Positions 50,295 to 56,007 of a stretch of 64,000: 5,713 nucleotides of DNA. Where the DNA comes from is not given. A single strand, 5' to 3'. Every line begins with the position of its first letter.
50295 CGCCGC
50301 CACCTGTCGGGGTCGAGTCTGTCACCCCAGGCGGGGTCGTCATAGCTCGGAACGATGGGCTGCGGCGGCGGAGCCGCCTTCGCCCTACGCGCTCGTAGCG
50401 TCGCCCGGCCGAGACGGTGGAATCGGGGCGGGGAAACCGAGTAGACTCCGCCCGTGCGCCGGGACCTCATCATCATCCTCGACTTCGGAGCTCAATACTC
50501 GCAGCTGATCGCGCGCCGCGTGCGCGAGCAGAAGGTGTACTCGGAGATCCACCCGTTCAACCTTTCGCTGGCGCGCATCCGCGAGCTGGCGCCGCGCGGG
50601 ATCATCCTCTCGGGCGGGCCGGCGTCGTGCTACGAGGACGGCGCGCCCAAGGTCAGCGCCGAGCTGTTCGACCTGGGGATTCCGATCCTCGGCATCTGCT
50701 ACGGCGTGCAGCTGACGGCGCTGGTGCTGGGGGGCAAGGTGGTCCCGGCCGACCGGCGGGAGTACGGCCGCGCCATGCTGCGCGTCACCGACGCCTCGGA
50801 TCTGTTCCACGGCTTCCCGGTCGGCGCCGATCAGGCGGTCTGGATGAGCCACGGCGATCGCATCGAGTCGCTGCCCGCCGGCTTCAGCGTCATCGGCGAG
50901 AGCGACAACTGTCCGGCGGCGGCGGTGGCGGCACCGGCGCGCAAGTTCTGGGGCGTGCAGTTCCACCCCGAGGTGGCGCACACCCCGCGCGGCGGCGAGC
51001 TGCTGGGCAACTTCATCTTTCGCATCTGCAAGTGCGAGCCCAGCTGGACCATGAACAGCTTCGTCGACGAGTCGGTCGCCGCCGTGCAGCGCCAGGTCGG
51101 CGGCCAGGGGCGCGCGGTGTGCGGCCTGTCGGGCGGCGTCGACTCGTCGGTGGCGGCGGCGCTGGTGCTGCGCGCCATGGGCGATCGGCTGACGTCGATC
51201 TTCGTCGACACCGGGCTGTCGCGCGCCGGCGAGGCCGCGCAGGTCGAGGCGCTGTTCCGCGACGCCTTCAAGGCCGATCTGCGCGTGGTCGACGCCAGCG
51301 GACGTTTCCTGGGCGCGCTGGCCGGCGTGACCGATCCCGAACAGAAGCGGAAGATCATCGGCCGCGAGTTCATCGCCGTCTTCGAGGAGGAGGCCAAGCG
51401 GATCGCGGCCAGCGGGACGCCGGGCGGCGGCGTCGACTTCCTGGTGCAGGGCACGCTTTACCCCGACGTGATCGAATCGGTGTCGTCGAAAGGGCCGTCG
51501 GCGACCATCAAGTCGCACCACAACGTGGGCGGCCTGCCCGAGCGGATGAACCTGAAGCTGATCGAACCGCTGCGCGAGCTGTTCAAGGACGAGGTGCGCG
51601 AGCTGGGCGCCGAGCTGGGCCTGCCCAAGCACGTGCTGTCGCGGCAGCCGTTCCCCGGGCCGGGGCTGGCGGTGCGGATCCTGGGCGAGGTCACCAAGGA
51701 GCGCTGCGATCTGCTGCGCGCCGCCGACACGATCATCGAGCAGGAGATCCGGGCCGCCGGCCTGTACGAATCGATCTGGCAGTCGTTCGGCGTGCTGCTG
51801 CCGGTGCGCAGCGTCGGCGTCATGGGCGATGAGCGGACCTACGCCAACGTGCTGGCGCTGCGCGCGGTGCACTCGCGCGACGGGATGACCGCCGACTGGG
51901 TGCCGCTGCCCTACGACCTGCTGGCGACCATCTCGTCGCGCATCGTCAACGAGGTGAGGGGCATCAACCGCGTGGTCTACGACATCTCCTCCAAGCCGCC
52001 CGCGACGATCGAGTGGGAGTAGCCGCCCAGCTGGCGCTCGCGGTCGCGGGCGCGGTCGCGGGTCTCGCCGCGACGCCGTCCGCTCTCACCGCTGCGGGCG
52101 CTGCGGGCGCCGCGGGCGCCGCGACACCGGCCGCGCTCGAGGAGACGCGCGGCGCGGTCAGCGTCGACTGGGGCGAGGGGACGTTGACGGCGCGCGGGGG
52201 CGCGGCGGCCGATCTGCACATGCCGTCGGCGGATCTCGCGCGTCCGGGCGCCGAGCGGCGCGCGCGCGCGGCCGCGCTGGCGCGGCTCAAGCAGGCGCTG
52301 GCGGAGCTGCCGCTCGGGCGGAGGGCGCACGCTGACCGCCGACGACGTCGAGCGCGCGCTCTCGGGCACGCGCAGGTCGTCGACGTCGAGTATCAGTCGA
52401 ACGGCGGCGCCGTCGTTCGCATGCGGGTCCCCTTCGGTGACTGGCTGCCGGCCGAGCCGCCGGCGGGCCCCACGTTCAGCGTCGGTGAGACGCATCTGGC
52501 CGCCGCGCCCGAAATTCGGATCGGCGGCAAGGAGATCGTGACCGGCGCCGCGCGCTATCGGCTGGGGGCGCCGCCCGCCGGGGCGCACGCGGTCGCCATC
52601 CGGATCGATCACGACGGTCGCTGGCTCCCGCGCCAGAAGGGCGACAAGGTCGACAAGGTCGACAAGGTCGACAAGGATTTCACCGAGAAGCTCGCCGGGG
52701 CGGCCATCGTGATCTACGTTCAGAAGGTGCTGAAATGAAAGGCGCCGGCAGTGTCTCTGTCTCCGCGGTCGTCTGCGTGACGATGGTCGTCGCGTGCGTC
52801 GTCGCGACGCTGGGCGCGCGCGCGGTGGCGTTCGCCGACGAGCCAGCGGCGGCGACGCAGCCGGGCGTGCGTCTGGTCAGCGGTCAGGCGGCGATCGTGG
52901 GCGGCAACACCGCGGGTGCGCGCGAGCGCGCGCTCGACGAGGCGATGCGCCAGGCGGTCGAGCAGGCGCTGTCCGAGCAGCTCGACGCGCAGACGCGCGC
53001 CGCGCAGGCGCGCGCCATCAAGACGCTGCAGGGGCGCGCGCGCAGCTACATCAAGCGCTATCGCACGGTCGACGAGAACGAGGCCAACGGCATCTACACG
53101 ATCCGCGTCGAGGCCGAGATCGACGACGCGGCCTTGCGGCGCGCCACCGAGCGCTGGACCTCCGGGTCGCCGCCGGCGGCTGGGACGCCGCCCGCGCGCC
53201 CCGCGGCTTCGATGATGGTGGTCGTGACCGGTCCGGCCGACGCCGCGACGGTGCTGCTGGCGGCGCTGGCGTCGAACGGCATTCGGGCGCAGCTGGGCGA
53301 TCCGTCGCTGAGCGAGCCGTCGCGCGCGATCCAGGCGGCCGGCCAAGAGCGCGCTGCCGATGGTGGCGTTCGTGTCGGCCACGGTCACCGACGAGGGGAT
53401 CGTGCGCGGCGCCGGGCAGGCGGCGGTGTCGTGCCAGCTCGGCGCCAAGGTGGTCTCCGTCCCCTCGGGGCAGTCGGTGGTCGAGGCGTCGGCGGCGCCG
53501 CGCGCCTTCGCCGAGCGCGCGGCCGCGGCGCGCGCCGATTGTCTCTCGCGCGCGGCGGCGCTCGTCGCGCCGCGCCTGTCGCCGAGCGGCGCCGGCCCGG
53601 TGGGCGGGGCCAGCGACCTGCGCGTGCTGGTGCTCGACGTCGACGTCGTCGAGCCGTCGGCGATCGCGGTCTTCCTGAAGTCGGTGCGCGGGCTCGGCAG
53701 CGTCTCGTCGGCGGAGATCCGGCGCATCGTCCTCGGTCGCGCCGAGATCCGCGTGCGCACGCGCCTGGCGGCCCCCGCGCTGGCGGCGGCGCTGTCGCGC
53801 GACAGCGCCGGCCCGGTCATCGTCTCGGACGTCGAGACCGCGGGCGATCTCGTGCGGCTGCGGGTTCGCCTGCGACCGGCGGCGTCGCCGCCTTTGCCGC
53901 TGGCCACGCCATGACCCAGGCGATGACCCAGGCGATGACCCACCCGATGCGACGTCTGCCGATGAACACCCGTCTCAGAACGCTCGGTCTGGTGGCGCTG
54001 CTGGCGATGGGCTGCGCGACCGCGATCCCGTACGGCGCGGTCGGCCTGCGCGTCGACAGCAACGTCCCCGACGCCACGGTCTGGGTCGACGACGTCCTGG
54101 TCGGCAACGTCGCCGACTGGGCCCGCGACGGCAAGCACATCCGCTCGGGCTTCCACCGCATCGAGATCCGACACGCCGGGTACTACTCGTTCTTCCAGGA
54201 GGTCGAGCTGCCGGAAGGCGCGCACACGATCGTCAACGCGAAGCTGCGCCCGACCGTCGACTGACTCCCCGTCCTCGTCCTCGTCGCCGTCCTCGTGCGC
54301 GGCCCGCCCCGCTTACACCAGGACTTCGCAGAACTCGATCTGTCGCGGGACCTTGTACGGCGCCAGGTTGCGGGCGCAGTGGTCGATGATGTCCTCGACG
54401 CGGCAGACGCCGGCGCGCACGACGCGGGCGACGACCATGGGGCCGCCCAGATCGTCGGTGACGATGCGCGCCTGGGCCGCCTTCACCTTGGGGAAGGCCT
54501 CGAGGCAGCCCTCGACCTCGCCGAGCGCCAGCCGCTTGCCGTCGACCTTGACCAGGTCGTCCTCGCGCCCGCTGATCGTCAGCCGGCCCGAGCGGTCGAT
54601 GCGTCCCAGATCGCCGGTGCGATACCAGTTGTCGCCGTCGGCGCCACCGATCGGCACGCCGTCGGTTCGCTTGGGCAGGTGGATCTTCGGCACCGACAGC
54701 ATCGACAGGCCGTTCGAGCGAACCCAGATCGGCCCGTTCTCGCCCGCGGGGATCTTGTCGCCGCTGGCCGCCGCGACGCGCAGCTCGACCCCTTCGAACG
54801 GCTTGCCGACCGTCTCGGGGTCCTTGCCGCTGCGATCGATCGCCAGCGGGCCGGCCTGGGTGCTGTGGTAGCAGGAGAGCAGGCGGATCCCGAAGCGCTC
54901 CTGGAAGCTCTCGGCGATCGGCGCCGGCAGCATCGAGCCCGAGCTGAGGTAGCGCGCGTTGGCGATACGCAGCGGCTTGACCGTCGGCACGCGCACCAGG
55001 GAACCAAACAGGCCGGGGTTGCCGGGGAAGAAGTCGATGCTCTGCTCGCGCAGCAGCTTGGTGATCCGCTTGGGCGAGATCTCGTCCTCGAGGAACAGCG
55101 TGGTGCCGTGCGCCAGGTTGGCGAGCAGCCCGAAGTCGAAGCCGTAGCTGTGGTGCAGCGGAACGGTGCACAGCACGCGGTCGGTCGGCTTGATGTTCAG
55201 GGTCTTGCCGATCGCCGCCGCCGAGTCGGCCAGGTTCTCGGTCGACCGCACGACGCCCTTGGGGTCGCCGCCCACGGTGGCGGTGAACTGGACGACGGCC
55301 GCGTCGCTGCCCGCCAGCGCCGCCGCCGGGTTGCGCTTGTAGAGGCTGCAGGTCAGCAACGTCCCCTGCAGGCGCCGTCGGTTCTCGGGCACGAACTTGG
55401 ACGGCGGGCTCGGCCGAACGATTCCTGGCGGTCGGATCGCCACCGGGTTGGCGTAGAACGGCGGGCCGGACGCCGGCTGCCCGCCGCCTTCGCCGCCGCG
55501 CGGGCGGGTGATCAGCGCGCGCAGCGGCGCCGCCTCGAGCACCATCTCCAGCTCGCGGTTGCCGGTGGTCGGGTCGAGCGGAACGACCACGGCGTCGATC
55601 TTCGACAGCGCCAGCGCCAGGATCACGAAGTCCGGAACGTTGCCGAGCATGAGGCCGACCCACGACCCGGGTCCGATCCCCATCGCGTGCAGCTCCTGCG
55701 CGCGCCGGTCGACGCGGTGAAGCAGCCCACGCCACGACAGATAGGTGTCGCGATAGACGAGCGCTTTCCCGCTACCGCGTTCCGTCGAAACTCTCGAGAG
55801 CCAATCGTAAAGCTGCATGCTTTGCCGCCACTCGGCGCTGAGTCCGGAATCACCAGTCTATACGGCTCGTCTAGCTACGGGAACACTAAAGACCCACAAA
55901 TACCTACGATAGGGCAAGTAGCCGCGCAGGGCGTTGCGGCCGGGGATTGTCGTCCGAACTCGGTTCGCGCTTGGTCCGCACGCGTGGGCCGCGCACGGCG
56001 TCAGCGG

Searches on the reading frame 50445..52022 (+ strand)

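Call 54: search_protein_families(library=pfam, proteins=[window:50445-52022:+], max_evalue=0.00001)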
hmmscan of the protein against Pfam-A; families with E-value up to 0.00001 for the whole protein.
window:50445-52022:+ (525 aa): 4 families
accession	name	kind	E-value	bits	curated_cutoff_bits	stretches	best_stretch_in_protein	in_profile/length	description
PF00958.27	GMP_synt_C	-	4.3e-45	152.1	27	1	433-524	1-92/92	GMP synthase C terminal domain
PF00117.34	GATase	-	1.2e-42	146.2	22.8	1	11-192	2-188/190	Glutamine amidotransferase class-I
PF02540.23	NAD_synthase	-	7.9e-10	38.7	21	0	221-248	18-46/242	NAD synthase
PF07722.19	Peptidase_C26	-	1.4e-07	32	20.5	1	73-176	100-219/219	Peptidase C26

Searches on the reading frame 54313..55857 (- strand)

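Call 54: search_protein_families(library=pfam, proteins=[window:54313-55857:-], max_evalue=0.00001)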
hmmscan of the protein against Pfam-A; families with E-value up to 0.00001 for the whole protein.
window:54313-55857:- (514 aa): 2 families
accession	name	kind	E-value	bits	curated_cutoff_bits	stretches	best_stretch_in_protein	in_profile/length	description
PF00501.34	AMP-binding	-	1.5e-54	185.7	29.9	1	29-385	10-380/384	AMP-binding enzyme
PF13193.12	AMP-binding_C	-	3.5e-06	28.3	24.5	1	447-512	1-68/76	AMP-binding enzyme C-terminal domain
